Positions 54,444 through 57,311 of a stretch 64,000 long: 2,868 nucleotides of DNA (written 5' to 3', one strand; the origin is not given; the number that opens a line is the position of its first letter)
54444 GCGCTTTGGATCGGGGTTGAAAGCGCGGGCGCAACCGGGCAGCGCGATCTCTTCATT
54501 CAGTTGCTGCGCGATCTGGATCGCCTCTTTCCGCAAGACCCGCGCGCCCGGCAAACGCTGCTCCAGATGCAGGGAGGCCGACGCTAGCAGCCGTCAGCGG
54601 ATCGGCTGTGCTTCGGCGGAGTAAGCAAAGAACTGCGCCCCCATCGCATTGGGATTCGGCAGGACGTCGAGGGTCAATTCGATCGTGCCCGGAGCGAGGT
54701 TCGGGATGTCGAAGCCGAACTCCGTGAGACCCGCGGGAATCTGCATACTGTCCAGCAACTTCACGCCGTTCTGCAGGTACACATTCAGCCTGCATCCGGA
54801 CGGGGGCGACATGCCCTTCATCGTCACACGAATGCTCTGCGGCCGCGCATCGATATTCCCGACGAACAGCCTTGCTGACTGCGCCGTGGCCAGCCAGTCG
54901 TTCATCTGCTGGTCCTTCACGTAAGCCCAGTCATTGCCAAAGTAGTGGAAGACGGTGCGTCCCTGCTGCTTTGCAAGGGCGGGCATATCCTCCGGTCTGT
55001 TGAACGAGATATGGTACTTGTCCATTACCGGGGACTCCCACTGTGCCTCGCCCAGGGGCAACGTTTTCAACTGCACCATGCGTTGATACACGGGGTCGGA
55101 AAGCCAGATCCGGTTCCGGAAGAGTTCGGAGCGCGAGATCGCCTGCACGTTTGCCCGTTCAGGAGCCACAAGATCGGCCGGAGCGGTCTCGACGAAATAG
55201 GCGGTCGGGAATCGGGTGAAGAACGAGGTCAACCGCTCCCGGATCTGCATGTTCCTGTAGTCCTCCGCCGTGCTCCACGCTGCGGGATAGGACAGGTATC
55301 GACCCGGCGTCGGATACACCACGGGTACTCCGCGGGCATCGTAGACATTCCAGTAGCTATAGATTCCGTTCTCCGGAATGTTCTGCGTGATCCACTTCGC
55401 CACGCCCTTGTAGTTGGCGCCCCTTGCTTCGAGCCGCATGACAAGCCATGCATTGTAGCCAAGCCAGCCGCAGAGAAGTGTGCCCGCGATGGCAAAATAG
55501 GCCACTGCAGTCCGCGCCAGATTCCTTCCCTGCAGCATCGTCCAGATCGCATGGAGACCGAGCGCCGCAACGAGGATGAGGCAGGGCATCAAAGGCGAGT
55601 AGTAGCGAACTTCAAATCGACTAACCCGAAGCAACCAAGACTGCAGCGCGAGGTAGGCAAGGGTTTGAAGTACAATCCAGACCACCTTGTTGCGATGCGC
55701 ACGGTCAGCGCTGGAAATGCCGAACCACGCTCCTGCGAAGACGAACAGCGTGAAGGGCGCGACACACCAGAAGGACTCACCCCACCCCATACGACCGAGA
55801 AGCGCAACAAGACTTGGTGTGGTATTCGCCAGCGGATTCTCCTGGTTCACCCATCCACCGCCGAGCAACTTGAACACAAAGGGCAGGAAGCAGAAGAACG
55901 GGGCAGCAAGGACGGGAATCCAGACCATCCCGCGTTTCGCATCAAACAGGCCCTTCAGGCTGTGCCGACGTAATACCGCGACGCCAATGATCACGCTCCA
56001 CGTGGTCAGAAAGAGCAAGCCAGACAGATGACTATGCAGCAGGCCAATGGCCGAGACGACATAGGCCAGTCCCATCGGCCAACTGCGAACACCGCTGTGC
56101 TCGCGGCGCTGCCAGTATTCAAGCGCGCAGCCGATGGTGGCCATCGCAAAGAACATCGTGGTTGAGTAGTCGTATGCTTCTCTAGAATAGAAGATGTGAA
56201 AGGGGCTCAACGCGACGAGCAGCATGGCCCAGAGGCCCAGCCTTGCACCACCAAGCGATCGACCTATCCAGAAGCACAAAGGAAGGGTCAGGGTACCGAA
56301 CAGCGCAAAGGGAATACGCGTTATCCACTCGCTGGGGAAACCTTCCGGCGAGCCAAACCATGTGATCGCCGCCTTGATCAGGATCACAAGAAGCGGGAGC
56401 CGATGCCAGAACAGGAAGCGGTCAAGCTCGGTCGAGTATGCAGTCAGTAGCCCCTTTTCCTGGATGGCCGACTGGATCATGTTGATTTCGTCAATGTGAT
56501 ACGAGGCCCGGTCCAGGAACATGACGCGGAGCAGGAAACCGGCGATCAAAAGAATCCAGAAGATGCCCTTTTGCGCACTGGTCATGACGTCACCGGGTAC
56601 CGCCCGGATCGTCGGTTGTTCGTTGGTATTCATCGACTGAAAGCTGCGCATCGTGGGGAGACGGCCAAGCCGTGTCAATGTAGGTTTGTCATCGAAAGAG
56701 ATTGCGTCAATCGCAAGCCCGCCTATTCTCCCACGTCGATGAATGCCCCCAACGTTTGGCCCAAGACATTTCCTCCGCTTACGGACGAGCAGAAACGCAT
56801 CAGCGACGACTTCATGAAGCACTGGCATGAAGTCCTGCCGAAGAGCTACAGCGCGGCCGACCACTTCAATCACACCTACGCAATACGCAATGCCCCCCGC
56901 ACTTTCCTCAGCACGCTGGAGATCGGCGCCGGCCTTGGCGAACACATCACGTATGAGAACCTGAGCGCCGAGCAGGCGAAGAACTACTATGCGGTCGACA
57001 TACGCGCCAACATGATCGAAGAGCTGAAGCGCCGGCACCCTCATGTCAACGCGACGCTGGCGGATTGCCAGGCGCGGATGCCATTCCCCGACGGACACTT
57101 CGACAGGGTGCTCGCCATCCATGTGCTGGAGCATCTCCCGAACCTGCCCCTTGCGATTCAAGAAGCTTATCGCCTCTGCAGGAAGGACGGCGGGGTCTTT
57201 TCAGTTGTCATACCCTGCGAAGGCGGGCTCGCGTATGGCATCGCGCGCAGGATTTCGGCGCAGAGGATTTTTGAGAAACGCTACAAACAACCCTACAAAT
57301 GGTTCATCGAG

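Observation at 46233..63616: About 17 kb glycosylation island: two GT2(Dpm1-like)/GT-C(ArnT/PMT-like) pairs, three methyltransferases and a complete GDP-heptose-type operon, next to a giant adhesin gene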

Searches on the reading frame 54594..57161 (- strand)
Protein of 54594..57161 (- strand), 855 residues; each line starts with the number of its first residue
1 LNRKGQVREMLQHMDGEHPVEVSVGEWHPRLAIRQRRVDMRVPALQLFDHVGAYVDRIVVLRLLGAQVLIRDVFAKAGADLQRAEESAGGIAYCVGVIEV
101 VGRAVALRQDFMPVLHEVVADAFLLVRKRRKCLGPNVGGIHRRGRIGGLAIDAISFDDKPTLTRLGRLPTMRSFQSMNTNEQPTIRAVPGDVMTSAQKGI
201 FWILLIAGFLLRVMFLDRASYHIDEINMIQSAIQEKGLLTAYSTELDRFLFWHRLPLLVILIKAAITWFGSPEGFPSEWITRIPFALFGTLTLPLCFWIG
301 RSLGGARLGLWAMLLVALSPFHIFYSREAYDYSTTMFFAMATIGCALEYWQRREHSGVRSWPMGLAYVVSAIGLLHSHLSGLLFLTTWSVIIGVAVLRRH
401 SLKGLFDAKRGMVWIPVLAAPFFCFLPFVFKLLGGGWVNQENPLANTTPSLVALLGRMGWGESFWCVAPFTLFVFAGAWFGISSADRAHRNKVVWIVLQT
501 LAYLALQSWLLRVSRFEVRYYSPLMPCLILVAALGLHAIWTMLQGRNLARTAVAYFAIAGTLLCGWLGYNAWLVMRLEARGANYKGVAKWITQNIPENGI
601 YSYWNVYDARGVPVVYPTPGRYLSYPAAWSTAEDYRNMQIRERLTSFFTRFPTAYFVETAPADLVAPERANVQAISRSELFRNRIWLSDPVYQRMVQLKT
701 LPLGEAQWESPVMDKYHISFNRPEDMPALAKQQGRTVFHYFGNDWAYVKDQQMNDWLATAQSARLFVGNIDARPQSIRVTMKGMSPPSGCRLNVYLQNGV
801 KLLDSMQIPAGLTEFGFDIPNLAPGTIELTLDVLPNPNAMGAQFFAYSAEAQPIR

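Call 3: search_protein_families(library=pfam, proteins=[window:54594-57161:-], max_evalue=0.001)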
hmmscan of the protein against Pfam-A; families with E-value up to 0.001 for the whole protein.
window:54594-57161:- (855 aa): 1 family
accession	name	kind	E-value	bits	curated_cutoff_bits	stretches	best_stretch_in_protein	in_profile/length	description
PF13231.12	PMT_2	-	0.00047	20.9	26.1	1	275-403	19-139/160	Dolichyl-phosphate-mannose-protein mannosyltransferase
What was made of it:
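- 54594..56651 (-): GT-C#2. A 685-aa polytopic GT-C-fold glycosyltransferase with an invariant D54-E55 at the start of the first juxtamembrane helix and a C-terminal CBM-like beta-sandwich. PMT_2 20.9 bits, below the cutoff (call 3).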

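Call 6: search_protein_families(library=ncbifam, proteins=[window:54594-57161:-], max_evalue=0.001)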
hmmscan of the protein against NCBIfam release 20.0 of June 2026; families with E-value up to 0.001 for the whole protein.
window:54594-57161:- (855 aa): 2 families
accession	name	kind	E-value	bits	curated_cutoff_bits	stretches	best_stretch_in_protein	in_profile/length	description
TIGR03663.1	TIGR03663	subfamily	4.2e-06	26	126.25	1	201-361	4-148/435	flippase activity-associated protein Agl23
TIGR04154.1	archaeo_STT3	subfamily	0.00043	18.8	450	1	256-330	71-148/831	oligosaccharyl transferase, archaeosortase A system-associated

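Call 10: search_solved_structures(query=window:54594-56651:-, max_evalue=1)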
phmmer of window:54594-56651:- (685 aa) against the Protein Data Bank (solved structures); distinct sequences matched with E-value up to 1: 0.

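Call 12: find_encoding_contigs(protein=window:54594-56651:-, flank=10000)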
Protein window:54594-56651:- (685 aa): no gene with exactly this product is on record in the collection.
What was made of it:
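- Tried and rejected: Exact look-up of GT-C#2 found nothing (call 12).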

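Call 14: find_homologous_proteins(query=window:54594-56651:-)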
Query window:54594-56651:- (685 aa): 46 proteins with E <= 0.001 among 8000 candidates.
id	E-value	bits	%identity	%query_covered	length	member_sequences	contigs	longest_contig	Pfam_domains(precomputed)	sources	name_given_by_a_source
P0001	0.0e+0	1588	100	100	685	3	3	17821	-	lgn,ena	-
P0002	3.4e-189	649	46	97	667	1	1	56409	PF13231.13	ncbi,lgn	-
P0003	1.4e-188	647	44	97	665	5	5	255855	-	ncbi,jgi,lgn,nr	ncbi:MAG: glycosyltransferase family 39 protein [Verrucomicrobia bacterium]|nr:glycosyltransferase f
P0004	5.3e-187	641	46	97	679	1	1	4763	PF02366.25,PF13231.13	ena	-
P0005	4.3e-186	638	45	97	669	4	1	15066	-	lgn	-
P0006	3.7e-184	632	45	96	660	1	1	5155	-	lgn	-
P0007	2.8e-183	629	45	93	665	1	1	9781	-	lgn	-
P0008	1.5e-182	627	43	96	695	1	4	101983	-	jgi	jgi:hypothetical protein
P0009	3.7e-181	622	45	96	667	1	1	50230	-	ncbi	-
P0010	2.1e-175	603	42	99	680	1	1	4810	PF13231.13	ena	-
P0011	4.3e-173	595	42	99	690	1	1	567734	-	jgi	-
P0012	4.7e-173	595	42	95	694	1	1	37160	-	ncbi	ncbi:MAG: glycosyltransferase family 39 protein [bacterium]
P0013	2.2e-170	587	40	100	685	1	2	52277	-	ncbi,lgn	-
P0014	1.1e-167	578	41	98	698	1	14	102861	-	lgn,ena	-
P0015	4.4e-159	549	41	96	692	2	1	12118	-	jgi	-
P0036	3.1e-125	437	37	90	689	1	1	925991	PF13231.13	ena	-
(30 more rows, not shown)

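Call 15: find_encoding_contigs(protein=P0003, flank=10000, max_places=2)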
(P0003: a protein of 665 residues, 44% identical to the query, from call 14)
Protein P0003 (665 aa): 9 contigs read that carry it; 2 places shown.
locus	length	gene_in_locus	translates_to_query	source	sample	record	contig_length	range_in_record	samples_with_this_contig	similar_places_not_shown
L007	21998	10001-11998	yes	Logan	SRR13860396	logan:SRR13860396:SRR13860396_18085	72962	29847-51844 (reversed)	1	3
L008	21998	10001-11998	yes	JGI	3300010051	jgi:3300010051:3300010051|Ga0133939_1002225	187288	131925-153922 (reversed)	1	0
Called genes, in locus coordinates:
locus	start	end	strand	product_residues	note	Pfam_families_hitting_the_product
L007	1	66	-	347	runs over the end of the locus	PF01073:3Beta_HSD, PF01370:Epimerase, PF02719:Polysacc_synt_2 (weak), PF04321:RmlD_sub_bind, PF13460:NAD_binding_10, PF16363:GDP_Man_Dehyd, PF07993:NAD_binding_4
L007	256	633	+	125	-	PF09996:DUF2237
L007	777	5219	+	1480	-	PF00128:Alpha-amylase, PF13290:CHB_HEX_C_1, PF13287:Fn3_assoc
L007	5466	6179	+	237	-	PF01135:PCMT, PF13489:Methyltransf_23 (weak), PF13847:Methyltransf_31 (weak), PF08241:Methyltransf_11 (weak), PF13649:Methyltransf_25 (weak)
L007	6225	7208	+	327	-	PF00535:Glycos_transf_2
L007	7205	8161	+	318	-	PF00106:adh_short (faint), PF01073:3Beta_HSD, PF01370:Epimerase, PF02719:Polysacc_synt_2, PF04321:RmlD_sub_bind, PF13460:NAD_binding_10, PF16363:GDP_Man_Dehyd, PF07993:NAD_binding_4 (weak)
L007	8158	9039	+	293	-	PF00106:adh_short, PF08659:KR, PF23441:SDR, PF13460:NAD_binding_10 (weak), PF13561:adh_short_C2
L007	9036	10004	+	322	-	PF01408:GFO_IDH_MocA, PF03447:NAD_binding_3, PF03807:F420_oxidored (faint), PF02894:GFO_IDH_MocA_C, PF22725:GFO_IDH_MocA_C3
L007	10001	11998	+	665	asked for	-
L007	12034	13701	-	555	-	PF00657:Lipase_GDSL (faint), PF13472:Lipase_GDSL_2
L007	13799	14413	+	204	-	PF13580:SIS_2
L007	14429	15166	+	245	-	PF00923:TAL_FSA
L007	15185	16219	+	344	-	PF00288:GHMP_kinases_N, PF08544:GHMP_kinases_C (weak)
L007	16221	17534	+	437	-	PF03721:UDPG_MGDP_dh_N, PF00984:UDPG_MGDP_dh, PF03720:UDPG_MGDP_dh_C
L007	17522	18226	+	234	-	PF00483:NTP_transferase, PF12804:NTP_transf_3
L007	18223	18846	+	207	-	PF12710:HAD (faint), PF00702:Hydrolase, PF13242:Hydrolase_like, PF13419:HAD_2 (weak)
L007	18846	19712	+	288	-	PF13489:Methyltransf_23, PF08241:Methyltransf_11, PF08242:Methyltransf_12, PF13649:Methyltransf_25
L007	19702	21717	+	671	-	-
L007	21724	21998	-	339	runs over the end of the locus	PF00535:Glycos_transf_2, PF10111:Glyco_tranf_2_2 (weak), PF13641:Glyco_tranf_2_3, PF12804:NTP_transf_3 (weak), PF13632:Glyco_trans_2_3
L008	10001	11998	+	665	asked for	-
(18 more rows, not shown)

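Call 16: find_encoding_contigs(protein=P0011, flank=10000, max_places=2)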
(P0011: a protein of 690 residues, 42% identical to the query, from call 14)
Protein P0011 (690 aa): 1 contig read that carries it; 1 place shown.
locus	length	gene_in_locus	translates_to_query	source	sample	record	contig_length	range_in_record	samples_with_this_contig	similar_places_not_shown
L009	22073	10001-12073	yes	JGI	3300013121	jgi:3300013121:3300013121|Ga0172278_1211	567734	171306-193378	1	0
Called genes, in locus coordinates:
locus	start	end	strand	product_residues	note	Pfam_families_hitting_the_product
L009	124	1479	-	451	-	PF03477:ATP-cone, PF00485:PRK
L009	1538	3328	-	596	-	PF03979:Sigma70_r1_1, PF00140:Sigma70_r1_2, PF04542:Sigma70_r2, PF04539:Sigma70_r3, PF04545:Sigma70_r4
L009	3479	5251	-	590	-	PF05090:HTTM, PF22777:VKGC_lumenal_dom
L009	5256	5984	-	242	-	PF13641:Glyco_tranf_2_3 (weak), PF00535:Glycos_transf_2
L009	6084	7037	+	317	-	PF00535:Glycos_transf_2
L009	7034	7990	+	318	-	PF00106:adh_short (weak), PF01073:3Beta_HSD, PF01370:Epimerase, PF02719:Polysacc_synt_2, PF04321:RmlD_sub_bind, PF05368:NmrA, PF13460:NAD_binding_10, PF16363:GDP_Man_Dehyd, +1 more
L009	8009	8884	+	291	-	PF00106:adh_short, PF08659:KR, PF23441:SDR, PF13561:adh_short_C2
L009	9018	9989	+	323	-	PF01408:GFO_IDH_MocA, PF03447:NAD_binding_3 (weak), PF02894:GFO_IDH_MocA_C, PF22725:GFO_IDH_MocA_C3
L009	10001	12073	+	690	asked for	-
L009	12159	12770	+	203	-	PF13580:SIS_2, PF01380:SIS (faint)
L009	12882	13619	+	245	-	PF00923:TAL_FSA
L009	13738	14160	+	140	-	PF05635:23S_rRNA_IVP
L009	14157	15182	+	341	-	PF00288:GHMP_kinases_N, PF08544:GHMP_kinases_C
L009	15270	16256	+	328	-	PF01073:3Beta_HSD, PF01370:Epimerase, PF02719:Polysacc_synt_2 (weak), PF04321:RmlD_sub_bind, PF05368:NmrA (faint), PF07993:NAD_binding_4 (faint), PF16363:GDP_Man_Dehyd, PF13460:NAD_binding_10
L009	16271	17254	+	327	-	PF01073:3Beta_HSD, PF01370:Epimerase, PF02719:Polysacc_synt_2, PF04321:RmlD_sub_bind (weak), PF16363:GDP_Man_Dehyd, PF07993:NAD_binding_4 (faint), PF13460:NAD_binding_10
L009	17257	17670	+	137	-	PF13366:PDDEXK_3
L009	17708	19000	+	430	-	PF03721:UDPG_MGDP_dh_N, PF00984:UDPG_MGDP_dh, PF03720:UDPG_MGDP_dh_C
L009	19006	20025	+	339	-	PF01408:GFO_IDH_MocA, PF22725:GFO_IDH_MocA_C3, PF02894:GFO_IDH_MocA_C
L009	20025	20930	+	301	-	PF01073:3Beta_HSD (faint), PF01370:Epimerase, PF04321:RmlD_sub_bind, PF07993:NAD_binding_4 (faint), PF16363:GDP_Man_Dehyd, PF02719:Polysacc_synt_2 (weak)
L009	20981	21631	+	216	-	PF00483:NTP_transferase, PF12804:NTP_transf_3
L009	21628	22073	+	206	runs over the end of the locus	PF00702:Hydrolase, PF13242:Hydrolase_like, PF13419:HAD_2 (weak)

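Call 17: find_encoding_contigs(protein=P0036, flank=10000, max_places=2)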
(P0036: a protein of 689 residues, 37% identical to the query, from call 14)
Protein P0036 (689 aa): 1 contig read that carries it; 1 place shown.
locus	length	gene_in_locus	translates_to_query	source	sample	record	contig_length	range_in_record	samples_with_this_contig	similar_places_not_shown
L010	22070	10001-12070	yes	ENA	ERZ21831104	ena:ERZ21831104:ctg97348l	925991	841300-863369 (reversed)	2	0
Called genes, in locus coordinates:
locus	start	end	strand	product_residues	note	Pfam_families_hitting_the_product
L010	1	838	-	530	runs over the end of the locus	PF00682:HMGL-like, PF22617:HCS_D2, PF08502:LeuA_dimer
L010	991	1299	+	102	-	-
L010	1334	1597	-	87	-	PF01649:Ribosomal_S20p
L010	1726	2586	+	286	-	PF06293:Kdo (weak)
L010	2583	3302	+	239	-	-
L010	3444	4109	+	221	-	-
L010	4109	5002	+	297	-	-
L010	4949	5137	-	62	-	-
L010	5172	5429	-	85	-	PF01371:Trp_repressor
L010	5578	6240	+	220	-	PF05719:GPP34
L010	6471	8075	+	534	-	PF00005:ABC_tran, PF02463:SMC_N (faint), PF03193:RsgA_GTPase (faint), PF13555:AAA_29 (faint), PF01926:MMR_HSR1 (faint), PF05729:NACHT (faint), PF12848:ABC_tran_Xtn, PF00005:ABC_tran, +2 more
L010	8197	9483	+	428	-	PF00501:AMP-binding, PF14535:AMP-binding_C_2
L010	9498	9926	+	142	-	PF01842:ACT, PF19571:ACT_8, PF22629:ACT_AHAS_ss (weak)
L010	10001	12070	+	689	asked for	PF13231:PMT_2 (weak)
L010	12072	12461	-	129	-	-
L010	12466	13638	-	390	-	PF00155:Aminotran_1_2, PF01041:DegT_DnrJ_EryC1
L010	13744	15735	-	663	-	PF00672:HAMP (weak), PF00015:MCPsignal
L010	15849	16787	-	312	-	PF01797:Y1_Tnp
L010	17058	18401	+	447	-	PF14236:DruA, PF13808:DDE_Tnp_1_assoc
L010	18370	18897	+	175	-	-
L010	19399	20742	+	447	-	PF14236:DruA, PF13808:DDE_Tnp_1_assoc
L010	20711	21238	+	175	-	-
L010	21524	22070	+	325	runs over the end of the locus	PF14319:Zn_Tnp_IS91, PF04986:Y2_Tnp (weak)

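Call 21: find_related_loci(query=A1, collection=genome_contigs, flank=10000)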
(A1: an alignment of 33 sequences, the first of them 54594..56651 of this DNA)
Query A1 (685 aa) in genome_contigs; peptide patterns used: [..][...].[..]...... (x = any residue, [..] = any of these).
19 stretches matched a pattern; 11 encode a relative of the query (tblastn E <= 1e-3); 11 distinct loci.
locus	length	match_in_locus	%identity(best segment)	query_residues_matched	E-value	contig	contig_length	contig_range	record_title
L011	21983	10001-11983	46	23-684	2e-177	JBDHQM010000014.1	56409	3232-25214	MAG: Kiritimatiellia bacterium isolate AS-MESO-3CA.351 NODE_2206_length_56409_cov_5.149080, whole genome shotgun sequenc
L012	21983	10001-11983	44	23-684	7e-177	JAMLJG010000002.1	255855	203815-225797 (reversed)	MAG: Kiritimatiellia bacterium isolate ACE_NR_VERR3 ACE_NR_VERR3_2, whole genome shotgun sequence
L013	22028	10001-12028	45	13-683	3e-170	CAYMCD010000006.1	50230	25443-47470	MAG TPA_asm: uncultured Verrucomicrobiota bacterium isolate binchicken_co16_330 genome assembly, contig: NODE_1141_lengt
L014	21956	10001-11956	42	30-683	1e-167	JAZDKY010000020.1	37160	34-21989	MAG: bacterium isolate MEGAHIT-group-0.556 k141_18181007, whole genome shotgun sequence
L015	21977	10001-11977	42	17-678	1e-153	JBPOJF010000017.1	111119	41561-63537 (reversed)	MAG: Lentisphaerota bacterium isolate MAG_8164 c_000000609635, whole genome shotgun sequence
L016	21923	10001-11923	36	46-683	1e-129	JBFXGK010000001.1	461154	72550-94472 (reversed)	MAG: Kiritimatiellia bacterium isolate CA_2019_TPIn_161 NODE_42_length_461154_cov_36.571066_TPIn, whole genome shotgun s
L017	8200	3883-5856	36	30-680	7e-127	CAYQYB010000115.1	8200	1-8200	MAG TPA_asm: uncultured Verrucomicrobiota bacterium isolate SRP220891_co2_89 genome assembly, contig: NODE_14809_length_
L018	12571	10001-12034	33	5-683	1e-106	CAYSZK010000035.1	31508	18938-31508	MAG TPA_asm: uncultured Verrucomicrobiales bacterium isolate binchicken_co58_129 genome assembly, contig: NODE_1117_leng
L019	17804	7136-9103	40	30-682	3e-142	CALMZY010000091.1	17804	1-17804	MAG TPA_asm: uncultured Lentisphaerae bacterium isolate SRR8868559_bin.156_CONCOCT_v1.1_MAG genome assembly, contig: ERZ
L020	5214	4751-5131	44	40-167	1e-24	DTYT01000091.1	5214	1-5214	MAG TPA_asm: Kiritimatiellae bacterium isolate UWMA-0228 k99_1654456, whole genome shotgun sequence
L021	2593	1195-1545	38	112-228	5e-14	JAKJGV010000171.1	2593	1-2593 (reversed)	MAG: Verrucomicrobia bacterium isolate UR.bin260 NODE_171_length_2593_cov_2.418521, whole genome shotgun sequence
